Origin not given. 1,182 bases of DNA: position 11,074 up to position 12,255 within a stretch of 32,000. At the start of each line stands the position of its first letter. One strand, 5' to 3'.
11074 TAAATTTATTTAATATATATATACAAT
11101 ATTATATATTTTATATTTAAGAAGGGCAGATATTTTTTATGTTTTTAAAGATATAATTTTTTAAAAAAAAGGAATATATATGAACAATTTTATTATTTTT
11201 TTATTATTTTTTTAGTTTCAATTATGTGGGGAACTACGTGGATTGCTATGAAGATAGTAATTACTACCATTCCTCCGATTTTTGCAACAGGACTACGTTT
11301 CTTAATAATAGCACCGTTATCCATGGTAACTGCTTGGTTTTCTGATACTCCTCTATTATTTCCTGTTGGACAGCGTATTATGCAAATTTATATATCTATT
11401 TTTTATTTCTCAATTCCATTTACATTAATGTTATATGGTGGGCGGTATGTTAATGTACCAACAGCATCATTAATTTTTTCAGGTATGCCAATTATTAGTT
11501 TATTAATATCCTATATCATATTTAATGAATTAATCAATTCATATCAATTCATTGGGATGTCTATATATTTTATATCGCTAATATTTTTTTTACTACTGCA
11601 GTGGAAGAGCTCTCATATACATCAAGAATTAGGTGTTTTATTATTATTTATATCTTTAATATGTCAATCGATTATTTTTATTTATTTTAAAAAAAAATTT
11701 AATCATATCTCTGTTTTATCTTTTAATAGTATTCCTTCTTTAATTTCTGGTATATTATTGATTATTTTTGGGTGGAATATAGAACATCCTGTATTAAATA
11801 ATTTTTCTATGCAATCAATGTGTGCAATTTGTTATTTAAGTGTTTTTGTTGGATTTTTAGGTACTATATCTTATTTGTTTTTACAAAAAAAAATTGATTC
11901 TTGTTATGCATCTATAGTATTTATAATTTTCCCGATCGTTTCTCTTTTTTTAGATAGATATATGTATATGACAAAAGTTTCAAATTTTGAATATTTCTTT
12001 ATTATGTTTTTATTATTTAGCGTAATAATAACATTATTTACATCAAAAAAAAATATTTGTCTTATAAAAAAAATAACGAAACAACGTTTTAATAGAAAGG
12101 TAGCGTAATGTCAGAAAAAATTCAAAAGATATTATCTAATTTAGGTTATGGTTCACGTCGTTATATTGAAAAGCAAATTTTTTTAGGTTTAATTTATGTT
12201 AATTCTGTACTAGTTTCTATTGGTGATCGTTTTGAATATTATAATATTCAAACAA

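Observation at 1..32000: Twelve frame disruptions, each inside an A/T homopolymer, affect 9 of 27 conserved genes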

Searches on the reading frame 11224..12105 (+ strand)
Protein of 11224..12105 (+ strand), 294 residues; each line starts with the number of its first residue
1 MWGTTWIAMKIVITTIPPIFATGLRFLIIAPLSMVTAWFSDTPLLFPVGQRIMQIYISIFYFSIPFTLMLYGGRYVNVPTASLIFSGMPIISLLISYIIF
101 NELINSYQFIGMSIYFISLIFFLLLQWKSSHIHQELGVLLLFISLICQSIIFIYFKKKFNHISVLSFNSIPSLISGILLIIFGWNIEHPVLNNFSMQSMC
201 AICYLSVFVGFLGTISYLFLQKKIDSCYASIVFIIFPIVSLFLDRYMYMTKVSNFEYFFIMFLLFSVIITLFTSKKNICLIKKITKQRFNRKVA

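Call 48: search_protein_families(library=ncbifam, max_evalue=0.00001, proteins=[window:11224-12105:+])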
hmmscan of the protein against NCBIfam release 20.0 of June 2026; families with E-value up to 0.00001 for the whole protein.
window:11224-12105:+ (294 aa): 2 families
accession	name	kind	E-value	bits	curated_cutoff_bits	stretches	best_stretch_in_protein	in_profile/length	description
NF008432.0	PRK11272.1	equivalog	1.4e-13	50.7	270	1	1-270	21-285/294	drug/metabolite exporter YedA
TIGR00950.1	2A78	equivalog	3.8e-12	46.2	230.2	1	2-268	1-264/264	carboxylate/amino acid/amine transporter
